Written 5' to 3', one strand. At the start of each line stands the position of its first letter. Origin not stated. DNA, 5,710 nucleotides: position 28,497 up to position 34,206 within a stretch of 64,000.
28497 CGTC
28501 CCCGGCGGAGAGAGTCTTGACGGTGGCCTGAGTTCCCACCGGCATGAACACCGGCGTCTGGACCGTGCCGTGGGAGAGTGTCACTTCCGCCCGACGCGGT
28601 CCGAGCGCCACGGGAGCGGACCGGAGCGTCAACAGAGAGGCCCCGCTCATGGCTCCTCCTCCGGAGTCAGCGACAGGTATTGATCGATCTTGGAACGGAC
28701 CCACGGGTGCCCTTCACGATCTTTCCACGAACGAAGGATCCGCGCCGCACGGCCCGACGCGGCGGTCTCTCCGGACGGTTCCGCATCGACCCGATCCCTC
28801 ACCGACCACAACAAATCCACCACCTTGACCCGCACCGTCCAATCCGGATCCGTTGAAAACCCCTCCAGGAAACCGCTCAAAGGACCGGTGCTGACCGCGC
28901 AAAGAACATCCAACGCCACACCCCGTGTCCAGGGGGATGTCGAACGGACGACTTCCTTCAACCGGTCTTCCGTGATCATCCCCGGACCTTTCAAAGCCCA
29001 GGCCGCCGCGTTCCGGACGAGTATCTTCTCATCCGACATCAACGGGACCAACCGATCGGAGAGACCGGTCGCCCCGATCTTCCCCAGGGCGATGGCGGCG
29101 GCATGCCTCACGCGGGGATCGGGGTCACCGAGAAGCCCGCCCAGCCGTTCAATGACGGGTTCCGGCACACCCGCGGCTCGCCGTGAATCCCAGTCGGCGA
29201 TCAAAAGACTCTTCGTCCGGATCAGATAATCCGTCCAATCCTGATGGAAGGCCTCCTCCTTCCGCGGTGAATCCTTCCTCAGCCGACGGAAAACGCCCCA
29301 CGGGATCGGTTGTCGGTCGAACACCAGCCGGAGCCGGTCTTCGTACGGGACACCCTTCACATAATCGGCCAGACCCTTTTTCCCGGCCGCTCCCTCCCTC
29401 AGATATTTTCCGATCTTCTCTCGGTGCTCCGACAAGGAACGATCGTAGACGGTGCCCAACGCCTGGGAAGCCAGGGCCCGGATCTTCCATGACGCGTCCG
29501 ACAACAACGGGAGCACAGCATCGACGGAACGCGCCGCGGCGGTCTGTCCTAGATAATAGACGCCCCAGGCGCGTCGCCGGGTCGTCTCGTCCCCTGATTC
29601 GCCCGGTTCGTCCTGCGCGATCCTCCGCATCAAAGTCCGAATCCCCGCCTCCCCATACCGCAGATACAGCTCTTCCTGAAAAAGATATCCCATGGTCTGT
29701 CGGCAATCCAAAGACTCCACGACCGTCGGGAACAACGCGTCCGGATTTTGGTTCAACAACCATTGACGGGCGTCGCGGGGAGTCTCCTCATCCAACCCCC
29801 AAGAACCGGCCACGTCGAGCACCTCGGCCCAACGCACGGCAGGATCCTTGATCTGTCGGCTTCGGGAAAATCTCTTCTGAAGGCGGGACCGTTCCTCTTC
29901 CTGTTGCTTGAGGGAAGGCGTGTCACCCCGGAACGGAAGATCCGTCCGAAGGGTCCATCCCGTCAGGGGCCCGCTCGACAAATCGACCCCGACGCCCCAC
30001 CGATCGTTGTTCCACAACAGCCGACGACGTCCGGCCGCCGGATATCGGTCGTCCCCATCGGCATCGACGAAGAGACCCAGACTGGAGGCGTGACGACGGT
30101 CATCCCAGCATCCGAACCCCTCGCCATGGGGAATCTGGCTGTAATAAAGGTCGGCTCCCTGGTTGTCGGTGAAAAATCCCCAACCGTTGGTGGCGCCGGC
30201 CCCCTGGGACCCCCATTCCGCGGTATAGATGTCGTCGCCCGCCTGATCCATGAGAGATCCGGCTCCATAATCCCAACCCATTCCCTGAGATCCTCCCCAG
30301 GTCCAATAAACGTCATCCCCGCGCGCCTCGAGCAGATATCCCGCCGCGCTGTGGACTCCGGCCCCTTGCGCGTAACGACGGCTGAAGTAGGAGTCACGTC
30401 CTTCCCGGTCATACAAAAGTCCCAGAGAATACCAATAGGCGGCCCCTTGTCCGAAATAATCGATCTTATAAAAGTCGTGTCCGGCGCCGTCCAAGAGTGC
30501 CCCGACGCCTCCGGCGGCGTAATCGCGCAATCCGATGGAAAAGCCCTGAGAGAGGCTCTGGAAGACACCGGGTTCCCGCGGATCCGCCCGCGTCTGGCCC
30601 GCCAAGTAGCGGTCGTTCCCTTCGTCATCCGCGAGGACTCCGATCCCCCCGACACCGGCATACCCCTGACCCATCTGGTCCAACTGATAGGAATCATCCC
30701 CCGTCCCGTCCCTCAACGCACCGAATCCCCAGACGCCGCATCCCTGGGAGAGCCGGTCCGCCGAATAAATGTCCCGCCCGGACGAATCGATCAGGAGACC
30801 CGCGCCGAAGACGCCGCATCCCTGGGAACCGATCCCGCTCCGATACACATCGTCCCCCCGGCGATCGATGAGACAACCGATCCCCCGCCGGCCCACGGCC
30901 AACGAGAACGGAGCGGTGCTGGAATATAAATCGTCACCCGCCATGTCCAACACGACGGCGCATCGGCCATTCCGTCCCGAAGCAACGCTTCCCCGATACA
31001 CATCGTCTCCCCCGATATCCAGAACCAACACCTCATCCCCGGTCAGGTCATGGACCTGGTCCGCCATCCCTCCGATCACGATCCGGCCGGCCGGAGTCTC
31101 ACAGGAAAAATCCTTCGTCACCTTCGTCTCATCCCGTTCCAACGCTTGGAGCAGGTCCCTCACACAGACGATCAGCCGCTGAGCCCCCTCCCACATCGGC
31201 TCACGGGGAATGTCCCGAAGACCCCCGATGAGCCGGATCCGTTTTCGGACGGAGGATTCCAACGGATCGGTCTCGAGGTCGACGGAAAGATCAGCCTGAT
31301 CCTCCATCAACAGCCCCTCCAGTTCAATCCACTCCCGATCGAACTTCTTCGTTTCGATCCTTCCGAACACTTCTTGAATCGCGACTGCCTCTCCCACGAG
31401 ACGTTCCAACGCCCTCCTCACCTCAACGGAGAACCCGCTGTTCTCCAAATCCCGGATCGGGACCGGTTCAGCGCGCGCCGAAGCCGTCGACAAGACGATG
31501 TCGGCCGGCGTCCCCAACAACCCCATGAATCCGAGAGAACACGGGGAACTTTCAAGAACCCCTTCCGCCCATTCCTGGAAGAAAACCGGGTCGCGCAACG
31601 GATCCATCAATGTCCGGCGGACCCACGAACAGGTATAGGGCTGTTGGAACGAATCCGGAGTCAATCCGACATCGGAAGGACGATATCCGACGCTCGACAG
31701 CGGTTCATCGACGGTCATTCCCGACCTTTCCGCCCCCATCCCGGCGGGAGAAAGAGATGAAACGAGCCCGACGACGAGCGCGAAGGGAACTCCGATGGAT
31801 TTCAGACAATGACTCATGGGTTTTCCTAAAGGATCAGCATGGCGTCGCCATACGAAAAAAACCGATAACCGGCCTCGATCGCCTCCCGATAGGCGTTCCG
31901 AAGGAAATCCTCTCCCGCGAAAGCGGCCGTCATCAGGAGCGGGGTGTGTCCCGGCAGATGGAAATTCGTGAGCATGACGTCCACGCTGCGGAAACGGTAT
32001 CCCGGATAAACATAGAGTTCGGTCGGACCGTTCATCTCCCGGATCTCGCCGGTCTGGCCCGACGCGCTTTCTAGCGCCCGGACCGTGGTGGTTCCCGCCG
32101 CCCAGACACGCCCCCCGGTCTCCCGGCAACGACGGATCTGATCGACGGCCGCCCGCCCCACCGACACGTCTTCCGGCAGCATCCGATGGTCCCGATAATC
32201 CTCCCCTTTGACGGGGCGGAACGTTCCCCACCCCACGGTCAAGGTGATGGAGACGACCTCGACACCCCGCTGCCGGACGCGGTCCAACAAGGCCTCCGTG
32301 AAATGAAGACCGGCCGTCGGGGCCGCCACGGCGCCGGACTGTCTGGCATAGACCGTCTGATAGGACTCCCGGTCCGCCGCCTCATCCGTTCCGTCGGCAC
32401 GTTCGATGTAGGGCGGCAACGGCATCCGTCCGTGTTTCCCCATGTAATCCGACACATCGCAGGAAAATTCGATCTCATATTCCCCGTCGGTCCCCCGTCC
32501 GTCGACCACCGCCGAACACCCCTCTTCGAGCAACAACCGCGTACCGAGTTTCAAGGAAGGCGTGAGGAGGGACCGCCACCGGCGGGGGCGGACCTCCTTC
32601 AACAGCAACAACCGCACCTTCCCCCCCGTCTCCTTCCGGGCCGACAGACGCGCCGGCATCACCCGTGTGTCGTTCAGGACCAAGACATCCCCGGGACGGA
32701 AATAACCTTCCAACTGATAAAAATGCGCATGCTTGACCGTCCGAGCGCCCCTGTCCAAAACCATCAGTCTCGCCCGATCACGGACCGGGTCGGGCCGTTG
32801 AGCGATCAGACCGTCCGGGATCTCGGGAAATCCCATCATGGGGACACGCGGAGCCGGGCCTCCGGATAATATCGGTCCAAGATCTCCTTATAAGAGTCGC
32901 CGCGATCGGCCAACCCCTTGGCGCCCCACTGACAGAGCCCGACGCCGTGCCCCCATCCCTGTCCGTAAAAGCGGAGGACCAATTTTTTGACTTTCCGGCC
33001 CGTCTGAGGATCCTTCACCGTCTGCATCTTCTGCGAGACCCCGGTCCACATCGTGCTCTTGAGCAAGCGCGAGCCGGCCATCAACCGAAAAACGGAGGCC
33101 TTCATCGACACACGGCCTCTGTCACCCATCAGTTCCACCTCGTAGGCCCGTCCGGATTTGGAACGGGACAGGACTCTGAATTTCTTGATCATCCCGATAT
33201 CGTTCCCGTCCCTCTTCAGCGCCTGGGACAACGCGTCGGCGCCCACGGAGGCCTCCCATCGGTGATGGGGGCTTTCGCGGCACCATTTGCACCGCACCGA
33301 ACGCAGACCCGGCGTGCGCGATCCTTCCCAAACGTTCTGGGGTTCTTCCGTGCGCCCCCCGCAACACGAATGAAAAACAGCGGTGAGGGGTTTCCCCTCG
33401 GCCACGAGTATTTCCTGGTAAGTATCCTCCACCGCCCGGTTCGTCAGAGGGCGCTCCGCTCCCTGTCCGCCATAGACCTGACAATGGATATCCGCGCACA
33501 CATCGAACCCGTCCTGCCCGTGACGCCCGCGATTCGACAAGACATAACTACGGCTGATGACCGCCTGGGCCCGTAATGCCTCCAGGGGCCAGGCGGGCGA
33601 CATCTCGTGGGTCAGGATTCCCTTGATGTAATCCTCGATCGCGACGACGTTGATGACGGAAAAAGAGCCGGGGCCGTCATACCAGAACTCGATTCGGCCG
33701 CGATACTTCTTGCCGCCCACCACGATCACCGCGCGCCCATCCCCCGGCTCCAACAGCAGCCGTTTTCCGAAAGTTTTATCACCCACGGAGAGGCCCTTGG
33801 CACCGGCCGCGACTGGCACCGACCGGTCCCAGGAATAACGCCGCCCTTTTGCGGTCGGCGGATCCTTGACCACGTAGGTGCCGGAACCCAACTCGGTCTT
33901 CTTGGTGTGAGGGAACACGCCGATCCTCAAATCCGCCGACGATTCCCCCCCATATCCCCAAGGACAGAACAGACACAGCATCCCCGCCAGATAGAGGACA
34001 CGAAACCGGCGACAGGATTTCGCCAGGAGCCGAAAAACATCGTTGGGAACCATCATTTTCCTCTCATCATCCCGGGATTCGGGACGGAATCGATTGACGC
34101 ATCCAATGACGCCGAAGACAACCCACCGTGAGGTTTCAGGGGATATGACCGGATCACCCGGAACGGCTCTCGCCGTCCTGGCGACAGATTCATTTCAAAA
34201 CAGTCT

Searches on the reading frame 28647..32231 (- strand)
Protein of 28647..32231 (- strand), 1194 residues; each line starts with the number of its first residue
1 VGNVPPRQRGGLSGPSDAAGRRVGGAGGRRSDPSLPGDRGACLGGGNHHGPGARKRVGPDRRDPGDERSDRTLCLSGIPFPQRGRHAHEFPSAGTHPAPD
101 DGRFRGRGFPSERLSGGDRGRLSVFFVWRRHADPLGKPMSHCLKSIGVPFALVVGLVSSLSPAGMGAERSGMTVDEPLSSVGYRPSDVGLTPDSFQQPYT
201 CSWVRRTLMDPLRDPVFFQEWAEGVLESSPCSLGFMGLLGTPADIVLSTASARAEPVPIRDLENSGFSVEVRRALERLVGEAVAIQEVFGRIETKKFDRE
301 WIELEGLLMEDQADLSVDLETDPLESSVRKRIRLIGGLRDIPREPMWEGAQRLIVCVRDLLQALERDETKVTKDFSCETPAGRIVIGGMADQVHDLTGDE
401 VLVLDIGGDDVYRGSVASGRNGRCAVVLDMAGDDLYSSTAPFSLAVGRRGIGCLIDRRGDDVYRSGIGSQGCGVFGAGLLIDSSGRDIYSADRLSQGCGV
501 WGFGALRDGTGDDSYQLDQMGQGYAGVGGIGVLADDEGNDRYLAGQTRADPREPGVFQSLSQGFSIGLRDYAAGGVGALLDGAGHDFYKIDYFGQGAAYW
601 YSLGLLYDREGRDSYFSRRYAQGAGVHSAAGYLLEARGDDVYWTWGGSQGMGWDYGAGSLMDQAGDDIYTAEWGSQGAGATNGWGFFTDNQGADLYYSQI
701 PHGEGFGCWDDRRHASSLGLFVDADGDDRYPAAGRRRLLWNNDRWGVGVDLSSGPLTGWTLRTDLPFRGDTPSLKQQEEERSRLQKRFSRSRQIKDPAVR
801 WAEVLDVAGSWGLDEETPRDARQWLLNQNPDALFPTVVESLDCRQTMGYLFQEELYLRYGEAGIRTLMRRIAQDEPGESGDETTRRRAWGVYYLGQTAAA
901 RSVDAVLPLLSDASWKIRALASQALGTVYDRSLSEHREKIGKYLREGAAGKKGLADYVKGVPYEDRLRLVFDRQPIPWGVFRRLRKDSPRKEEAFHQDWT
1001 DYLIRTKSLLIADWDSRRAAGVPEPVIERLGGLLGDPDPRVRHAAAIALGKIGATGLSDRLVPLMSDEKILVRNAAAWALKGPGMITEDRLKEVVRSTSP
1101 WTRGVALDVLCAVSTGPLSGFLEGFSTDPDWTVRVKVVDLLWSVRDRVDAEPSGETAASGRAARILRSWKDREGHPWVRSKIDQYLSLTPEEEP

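Call 86: search_protein_families(library=pfam, proteins=[window:28647-32231:-], max_evalue=0.00001)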
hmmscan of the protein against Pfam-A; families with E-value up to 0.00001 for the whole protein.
window:28647-32231:- (1194 aa): 3 families
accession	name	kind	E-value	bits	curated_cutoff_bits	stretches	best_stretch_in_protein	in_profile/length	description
PF13646.12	HEAT_2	-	5.8e-20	71.8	27.7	2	1033-1106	7-83/88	HEAT repeats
PF02985.28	HEAT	-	9.2e-16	56.9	23.5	0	1032-1053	7-28/31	HEAT repeat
PF13513.12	HEAT_EZ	-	1.6e-11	44.9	27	0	1022-1052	25-55/55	HEAT-like repeat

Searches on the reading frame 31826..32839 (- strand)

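Call 86: search_protein_families(library=pfam, proteins=[window:31826-32839:-], max_evalue=0.00001)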
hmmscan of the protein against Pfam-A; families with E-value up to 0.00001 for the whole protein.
window:31826-32839:- (337 aa): 1 family
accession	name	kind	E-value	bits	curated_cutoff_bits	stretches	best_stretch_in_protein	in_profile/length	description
PF02547.20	Queuosine_synth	-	5.5e-115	384.4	25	1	6-336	7-322/322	Queuosine biosynthesis protein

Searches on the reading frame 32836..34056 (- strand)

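Call 86: search_protein_families(library=pfam, proteins=[window:32836-34056:-], max_evalue=0.00001)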
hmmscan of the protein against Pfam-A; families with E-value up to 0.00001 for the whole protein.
window:32836-34056:- (406 aa): 1 family
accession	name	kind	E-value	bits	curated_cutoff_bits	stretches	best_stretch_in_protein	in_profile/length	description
PF08486.15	SpoIID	-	2.3e-25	89.5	23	1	131-218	4-96/97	Stage II sporulation protein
